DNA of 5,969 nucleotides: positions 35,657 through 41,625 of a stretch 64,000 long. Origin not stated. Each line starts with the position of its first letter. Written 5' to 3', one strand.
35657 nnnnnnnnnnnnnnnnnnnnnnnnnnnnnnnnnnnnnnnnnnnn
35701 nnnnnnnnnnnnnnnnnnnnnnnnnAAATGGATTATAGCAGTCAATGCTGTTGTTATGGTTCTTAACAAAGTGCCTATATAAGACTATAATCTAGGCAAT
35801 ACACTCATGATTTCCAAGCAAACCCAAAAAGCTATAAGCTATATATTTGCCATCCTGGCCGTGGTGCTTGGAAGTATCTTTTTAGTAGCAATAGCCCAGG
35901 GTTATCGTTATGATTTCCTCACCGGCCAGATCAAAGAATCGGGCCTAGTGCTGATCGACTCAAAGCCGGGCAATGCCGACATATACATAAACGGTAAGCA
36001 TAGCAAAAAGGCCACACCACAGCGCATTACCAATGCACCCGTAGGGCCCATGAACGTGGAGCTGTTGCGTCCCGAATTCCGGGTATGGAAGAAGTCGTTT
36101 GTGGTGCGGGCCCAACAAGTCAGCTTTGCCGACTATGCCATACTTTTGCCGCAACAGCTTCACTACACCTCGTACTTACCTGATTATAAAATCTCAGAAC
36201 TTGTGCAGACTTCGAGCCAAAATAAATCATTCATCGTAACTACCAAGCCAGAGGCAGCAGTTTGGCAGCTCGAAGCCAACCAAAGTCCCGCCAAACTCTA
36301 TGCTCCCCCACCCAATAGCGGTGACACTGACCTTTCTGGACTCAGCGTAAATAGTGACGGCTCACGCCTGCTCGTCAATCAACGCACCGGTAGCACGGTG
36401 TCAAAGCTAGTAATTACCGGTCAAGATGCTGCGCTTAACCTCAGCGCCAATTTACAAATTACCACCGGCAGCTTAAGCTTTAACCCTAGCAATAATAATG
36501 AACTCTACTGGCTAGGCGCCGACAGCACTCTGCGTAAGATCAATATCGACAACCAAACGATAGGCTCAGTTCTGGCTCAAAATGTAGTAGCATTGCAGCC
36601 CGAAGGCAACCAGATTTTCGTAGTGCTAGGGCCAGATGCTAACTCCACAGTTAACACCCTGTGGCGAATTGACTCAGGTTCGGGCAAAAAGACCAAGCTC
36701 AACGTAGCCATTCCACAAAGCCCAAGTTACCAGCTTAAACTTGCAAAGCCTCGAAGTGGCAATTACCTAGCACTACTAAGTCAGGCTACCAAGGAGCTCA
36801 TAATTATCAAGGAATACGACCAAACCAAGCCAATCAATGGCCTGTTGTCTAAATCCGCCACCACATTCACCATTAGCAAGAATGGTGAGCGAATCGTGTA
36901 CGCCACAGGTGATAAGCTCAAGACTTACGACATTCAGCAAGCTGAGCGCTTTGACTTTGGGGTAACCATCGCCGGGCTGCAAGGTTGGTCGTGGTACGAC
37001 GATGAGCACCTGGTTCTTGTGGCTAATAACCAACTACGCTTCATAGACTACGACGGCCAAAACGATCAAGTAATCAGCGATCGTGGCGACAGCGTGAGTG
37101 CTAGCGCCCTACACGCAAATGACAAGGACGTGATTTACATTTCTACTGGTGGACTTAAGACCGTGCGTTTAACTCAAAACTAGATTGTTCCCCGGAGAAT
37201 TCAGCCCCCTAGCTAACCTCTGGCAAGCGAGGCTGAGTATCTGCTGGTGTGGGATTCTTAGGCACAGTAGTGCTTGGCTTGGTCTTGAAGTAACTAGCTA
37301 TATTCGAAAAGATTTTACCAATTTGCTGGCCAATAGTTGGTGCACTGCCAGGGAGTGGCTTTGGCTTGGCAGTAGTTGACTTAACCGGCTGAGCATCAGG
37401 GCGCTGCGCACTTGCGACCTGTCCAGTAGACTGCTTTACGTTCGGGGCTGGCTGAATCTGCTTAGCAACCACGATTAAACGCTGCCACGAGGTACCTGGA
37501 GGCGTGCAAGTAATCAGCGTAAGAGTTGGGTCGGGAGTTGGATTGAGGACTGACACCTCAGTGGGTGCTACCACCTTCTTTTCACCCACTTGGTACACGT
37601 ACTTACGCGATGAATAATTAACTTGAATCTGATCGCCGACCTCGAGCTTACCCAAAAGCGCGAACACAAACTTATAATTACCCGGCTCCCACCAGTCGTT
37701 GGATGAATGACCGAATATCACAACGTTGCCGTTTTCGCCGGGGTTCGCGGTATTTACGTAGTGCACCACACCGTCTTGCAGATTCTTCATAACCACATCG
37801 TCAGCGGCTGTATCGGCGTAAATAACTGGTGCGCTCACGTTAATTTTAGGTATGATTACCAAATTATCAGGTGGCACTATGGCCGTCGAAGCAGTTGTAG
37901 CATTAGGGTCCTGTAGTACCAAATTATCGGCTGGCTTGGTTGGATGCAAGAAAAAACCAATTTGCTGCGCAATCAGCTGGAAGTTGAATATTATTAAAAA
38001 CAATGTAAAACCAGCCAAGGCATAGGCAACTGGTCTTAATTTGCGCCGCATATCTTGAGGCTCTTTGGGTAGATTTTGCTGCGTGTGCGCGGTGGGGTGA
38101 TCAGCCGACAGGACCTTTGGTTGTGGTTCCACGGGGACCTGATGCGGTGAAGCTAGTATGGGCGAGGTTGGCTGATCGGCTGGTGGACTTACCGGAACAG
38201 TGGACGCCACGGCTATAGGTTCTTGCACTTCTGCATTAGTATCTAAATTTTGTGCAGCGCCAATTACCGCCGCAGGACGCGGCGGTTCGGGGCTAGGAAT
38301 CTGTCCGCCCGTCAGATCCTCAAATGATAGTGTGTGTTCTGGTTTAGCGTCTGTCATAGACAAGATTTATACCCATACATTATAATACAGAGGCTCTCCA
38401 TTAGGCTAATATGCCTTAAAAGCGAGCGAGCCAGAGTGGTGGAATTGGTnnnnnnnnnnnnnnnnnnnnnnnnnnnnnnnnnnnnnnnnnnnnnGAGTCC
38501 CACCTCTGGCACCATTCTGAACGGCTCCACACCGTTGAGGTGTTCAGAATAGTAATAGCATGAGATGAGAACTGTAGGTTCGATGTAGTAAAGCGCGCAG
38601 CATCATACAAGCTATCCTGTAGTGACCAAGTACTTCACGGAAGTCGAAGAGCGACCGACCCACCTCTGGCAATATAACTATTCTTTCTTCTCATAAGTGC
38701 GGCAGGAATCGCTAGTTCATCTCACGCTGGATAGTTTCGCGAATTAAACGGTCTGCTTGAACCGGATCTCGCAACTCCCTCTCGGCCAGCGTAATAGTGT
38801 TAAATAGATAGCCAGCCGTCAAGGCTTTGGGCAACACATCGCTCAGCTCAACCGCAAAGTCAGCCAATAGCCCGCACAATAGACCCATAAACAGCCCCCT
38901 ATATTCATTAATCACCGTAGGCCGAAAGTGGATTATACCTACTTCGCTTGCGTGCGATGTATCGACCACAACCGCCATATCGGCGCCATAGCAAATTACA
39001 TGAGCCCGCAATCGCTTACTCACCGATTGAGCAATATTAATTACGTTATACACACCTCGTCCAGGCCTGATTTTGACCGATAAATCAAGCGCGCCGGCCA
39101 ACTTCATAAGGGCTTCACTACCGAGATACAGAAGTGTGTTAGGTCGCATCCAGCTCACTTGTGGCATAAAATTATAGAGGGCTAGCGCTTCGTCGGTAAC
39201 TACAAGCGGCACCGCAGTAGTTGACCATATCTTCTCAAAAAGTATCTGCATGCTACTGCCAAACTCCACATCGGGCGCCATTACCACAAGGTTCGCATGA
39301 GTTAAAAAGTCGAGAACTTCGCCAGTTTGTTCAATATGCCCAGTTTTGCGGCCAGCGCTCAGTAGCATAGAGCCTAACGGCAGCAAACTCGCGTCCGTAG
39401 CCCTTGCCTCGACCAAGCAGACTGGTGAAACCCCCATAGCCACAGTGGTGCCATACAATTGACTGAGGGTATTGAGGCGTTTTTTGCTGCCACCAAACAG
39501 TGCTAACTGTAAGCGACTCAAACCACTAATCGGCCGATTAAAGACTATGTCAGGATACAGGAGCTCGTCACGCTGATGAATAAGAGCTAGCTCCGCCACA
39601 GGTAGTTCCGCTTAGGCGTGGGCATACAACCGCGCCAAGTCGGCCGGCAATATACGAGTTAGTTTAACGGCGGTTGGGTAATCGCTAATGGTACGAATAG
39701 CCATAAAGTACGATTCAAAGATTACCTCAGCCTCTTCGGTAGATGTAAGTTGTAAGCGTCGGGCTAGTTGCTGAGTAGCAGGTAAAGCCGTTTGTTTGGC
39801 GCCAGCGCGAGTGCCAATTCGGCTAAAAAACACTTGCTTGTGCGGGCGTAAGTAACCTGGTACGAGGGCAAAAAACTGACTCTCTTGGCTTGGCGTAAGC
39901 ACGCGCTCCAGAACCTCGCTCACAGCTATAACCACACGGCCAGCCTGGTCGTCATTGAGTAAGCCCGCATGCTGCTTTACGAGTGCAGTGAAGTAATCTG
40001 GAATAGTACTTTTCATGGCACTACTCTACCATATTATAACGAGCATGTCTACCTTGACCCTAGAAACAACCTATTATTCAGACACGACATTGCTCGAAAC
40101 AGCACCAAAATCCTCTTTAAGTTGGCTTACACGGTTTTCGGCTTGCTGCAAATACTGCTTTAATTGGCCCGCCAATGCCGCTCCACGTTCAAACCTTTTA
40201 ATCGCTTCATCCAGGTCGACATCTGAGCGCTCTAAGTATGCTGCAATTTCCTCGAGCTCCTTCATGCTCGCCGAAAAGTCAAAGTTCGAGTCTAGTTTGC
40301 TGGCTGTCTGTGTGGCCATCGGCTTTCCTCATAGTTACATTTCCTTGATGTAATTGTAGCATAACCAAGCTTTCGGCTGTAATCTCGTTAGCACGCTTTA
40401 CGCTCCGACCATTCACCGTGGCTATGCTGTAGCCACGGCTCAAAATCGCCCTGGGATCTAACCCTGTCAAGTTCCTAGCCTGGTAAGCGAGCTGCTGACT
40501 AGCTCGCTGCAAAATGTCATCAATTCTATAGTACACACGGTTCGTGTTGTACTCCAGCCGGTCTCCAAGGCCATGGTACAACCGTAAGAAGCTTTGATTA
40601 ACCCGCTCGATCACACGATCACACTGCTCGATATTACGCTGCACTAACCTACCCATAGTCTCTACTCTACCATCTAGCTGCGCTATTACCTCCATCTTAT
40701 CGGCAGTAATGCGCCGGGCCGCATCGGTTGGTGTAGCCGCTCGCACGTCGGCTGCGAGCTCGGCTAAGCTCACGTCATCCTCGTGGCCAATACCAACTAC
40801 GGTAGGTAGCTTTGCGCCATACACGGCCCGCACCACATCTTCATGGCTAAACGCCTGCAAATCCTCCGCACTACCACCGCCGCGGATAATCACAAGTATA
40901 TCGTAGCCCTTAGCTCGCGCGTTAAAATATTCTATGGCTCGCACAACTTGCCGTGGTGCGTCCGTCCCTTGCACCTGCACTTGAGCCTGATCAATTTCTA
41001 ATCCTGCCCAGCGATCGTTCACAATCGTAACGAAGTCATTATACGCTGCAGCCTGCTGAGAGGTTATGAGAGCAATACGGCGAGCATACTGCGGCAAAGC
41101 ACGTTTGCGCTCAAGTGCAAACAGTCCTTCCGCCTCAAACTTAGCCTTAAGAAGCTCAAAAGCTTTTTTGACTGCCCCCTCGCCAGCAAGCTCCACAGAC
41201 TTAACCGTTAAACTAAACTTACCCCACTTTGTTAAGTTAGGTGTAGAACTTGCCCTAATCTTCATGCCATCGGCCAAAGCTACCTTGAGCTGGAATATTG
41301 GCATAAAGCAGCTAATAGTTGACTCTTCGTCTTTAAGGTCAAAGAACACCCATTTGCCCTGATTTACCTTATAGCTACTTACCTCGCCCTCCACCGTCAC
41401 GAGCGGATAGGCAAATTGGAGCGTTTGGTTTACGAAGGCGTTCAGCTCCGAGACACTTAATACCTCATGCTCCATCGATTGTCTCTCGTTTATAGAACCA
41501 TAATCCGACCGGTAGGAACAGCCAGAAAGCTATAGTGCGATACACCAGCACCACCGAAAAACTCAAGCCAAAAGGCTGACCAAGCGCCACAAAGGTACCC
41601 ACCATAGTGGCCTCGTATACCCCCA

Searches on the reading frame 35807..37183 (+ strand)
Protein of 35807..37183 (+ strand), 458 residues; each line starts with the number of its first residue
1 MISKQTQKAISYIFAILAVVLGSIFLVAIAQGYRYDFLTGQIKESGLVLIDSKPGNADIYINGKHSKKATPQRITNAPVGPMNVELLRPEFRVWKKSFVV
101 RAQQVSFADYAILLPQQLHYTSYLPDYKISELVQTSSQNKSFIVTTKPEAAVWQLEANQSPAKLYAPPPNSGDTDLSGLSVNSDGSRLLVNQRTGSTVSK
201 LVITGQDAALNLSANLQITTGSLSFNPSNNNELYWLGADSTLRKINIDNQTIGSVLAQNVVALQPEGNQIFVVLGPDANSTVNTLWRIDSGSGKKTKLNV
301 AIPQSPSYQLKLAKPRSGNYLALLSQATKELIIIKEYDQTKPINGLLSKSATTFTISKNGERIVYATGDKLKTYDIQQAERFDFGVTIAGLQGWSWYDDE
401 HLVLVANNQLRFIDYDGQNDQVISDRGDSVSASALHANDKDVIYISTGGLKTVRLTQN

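Call 19: search_protein_families(library=pfam, proteins=[window:35807-37183:+], max_evalue=0.001)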
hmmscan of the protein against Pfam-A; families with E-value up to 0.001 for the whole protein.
window:35807-37183:+ (458 aa): 2 families
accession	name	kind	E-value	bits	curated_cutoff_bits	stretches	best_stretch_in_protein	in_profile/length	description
PF08308.17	PEGA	-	1.1e-05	25.6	20.8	1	46-105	2-60/71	PEGA domain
PF22701.2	Mala_s_1-like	-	0.00059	20.1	27.5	0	145-379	23-161/195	Mal s 1 allergenic protein-like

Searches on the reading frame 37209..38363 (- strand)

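Call 19: search_protein_families(library=pfam, proteins=[window:37209-38363:-], max_evalue=0.001)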
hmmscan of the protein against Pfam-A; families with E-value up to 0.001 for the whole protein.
window:37209-38363:- (384 aa): 1 family
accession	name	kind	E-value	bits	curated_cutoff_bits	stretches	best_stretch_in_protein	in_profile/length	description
PF04203.18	Sortase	-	6e-30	104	26.6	1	171-302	3-124/125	Sortase domain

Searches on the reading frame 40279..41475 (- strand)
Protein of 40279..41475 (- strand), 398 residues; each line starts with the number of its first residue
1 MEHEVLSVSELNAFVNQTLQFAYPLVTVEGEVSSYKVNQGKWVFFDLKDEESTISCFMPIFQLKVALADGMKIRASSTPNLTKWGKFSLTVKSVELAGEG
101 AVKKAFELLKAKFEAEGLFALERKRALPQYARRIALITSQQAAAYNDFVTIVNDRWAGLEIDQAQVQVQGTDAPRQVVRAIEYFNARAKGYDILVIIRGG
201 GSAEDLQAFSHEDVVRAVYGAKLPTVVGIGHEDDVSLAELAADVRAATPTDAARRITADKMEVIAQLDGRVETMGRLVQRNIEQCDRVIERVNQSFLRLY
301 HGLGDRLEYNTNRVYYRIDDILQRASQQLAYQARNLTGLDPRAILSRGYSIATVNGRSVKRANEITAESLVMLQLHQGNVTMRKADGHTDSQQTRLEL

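Call 19: search_protein_families(library=pfam, proteins=[window:40279-41475:-], max_evalue=0.001)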
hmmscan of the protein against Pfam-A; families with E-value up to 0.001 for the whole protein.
window:40279-41475:- (398 aa): 3 families
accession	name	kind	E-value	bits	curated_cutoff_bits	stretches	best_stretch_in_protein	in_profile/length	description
PF02601.20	Exonuc_VII_L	-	2.1e-68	231.6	35.9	2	118-296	1-178/315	Exonuclease VII, large subunit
PF13742.12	tRNA_anti_2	-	2.4e-14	53.8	27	1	6-94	1-94/95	OB-fold nucleic acid binding domain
PF01336.31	tRNA_anti-codon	-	2.6e-08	34.1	27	1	26-96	1-74/75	OB-fold nucleic acid binding domain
